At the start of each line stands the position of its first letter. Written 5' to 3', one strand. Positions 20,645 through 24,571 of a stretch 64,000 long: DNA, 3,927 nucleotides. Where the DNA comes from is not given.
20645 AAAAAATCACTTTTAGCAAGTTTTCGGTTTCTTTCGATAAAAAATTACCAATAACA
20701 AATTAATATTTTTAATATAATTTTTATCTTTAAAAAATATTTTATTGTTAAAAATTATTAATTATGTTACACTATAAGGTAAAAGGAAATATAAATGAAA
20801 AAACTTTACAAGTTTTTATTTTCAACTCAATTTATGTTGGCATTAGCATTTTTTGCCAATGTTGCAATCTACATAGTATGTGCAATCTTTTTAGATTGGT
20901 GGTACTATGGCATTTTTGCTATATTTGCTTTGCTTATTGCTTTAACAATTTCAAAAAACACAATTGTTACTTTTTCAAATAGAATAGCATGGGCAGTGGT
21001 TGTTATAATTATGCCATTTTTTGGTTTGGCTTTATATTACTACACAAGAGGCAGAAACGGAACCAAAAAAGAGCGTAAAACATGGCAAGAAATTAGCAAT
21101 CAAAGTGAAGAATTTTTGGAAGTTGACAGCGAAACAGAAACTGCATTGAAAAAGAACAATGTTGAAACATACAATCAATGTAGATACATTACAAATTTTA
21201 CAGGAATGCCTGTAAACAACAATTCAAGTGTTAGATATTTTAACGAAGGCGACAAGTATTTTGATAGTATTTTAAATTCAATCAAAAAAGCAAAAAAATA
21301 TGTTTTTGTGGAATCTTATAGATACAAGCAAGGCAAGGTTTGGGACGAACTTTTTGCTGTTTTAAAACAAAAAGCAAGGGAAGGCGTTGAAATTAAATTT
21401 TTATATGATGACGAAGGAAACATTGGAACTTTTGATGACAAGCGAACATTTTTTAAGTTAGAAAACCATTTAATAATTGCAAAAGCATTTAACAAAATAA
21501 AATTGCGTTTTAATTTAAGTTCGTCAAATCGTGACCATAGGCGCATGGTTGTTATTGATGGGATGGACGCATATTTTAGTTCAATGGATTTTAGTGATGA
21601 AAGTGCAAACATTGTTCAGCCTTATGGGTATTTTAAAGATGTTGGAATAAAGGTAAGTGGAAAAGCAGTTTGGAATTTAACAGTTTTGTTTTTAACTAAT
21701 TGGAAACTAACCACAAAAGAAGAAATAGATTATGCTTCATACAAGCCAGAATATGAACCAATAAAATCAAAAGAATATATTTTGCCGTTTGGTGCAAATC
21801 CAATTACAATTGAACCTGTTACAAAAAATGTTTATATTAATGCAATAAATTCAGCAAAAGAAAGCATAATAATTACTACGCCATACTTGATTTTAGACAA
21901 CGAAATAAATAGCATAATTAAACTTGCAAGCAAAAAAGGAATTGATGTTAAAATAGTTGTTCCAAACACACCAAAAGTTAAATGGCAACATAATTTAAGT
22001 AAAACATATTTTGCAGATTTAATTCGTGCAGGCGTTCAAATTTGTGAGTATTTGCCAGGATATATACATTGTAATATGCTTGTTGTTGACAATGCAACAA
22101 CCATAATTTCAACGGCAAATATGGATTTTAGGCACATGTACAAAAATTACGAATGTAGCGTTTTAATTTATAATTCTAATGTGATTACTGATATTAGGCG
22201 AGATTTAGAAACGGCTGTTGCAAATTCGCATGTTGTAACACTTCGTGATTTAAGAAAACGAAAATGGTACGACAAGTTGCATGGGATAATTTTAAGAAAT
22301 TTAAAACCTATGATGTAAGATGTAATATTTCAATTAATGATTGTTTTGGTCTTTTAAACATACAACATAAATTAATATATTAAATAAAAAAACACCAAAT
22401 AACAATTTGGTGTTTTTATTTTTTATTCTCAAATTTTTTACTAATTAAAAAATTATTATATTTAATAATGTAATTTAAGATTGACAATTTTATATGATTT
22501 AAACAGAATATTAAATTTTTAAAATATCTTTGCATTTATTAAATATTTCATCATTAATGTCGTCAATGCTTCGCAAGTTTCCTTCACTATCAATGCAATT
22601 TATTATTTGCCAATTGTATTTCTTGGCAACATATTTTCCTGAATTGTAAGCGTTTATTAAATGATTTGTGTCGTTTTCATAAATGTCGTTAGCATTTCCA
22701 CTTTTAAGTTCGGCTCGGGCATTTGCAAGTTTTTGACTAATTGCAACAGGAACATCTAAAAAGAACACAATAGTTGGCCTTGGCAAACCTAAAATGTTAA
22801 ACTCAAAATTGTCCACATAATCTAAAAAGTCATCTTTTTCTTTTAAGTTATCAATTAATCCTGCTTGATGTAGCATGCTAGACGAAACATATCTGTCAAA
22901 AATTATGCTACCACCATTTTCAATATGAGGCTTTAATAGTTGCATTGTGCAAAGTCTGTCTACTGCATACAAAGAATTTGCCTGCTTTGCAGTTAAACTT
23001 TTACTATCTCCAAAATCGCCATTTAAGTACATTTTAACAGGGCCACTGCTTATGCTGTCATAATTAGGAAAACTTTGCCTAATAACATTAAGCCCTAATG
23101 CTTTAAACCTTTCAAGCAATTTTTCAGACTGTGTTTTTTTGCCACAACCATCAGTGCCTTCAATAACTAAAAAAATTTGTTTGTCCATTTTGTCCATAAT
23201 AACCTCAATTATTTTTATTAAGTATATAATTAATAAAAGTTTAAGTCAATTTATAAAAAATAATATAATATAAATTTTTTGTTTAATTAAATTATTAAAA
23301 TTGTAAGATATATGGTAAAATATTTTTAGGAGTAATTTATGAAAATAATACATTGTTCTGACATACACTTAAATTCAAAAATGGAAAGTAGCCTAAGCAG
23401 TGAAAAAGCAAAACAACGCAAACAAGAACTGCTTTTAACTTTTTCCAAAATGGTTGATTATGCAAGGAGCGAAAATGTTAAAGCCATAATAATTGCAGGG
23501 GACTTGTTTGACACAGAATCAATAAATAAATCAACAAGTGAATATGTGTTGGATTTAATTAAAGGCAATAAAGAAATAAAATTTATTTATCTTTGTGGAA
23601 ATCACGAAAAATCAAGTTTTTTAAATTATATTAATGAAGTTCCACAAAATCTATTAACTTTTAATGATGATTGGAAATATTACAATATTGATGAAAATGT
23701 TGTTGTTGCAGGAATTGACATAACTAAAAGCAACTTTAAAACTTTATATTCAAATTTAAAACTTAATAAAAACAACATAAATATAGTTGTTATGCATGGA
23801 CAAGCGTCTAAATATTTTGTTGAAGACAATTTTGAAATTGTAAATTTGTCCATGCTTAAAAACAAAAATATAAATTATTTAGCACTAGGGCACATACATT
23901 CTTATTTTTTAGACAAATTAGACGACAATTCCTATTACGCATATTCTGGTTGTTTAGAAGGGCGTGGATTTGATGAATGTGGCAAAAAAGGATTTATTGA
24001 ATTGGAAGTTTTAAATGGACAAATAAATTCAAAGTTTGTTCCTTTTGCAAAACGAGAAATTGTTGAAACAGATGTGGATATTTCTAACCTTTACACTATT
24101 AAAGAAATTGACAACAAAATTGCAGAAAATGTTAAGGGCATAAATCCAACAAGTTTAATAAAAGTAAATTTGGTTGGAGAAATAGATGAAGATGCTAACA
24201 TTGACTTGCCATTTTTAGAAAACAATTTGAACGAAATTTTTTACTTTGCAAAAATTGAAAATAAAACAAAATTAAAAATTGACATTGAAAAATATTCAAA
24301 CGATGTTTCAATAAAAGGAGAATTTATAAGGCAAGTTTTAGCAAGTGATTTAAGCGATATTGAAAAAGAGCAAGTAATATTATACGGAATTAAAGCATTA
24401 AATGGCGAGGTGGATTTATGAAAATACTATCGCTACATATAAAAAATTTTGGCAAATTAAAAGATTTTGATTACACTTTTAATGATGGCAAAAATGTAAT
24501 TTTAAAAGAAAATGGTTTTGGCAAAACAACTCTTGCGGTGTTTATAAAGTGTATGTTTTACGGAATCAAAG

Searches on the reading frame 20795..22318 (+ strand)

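Call 73: search_protein_families(library=pfam, max_evalue=0.00001, proteins=[window:20795-22318:+])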
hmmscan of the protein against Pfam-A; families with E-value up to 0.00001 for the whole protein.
window:20795-22318:+ (507 aa): 2 families
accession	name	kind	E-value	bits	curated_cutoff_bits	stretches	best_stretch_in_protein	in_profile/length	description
PF13091.12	PLDc_2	-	1.9e-30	105.8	27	1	347-472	1-129/132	PLD-like domain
PF00614.28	PLDc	-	2.2e-06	27.9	21.9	0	422-447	3-28/28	Phospholipase D Active site motif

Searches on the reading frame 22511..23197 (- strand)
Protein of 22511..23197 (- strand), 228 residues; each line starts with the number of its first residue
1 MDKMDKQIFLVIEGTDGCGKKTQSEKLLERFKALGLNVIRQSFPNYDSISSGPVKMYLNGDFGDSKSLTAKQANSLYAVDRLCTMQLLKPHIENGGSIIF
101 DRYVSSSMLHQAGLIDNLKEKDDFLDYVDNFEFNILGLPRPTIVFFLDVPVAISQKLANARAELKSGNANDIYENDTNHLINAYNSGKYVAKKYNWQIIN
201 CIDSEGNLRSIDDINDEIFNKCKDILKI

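Call 73: search_protein_families(library=pfam, max_evalue=0.00001, proteins=[window:22511-23197:-])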
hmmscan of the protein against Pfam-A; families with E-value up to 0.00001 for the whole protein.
window:22511-23197:- (228 aa): 1 family
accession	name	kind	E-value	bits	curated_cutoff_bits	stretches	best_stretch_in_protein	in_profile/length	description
PF02223.23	Thymidylate_kin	-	2.6e-18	66.8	27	1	12-169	1-141/185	Thymidylate kinase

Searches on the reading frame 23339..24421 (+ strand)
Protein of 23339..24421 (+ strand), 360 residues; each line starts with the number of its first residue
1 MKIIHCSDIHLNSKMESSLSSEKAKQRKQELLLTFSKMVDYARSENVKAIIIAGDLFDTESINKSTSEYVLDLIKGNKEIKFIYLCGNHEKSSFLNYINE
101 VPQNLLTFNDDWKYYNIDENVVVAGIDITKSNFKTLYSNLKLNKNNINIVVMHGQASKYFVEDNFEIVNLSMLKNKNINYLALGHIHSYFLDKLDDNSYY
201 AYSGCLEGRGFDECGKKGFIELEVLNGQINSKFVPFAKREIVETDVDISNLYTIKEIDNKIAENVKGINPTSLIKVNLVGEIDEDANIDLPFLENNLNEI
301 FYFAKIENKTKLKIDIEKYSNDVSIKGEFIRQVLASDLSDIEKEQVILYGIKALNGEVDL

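Call 73: search_protein_families(library=pfam, max_evalue=0.00001, proteins=[window:23339-24421:+])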
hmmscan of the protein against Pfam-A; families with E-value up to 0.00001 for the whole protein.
window:23339-24421:+ (360 aa): 2 families
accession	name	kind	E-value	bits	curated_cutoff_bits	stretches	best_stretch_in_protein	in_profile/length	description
PF00149.33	Metallophos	-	1.8e-17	64.8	21.5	1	1-189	1-191/191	Calcineurin-like phosphoesterase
PF12850.12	Metallophos_2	-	1.8e-08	35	27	1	1-211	1-140/154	Calcineurin-like phosphoesterase superfamily domain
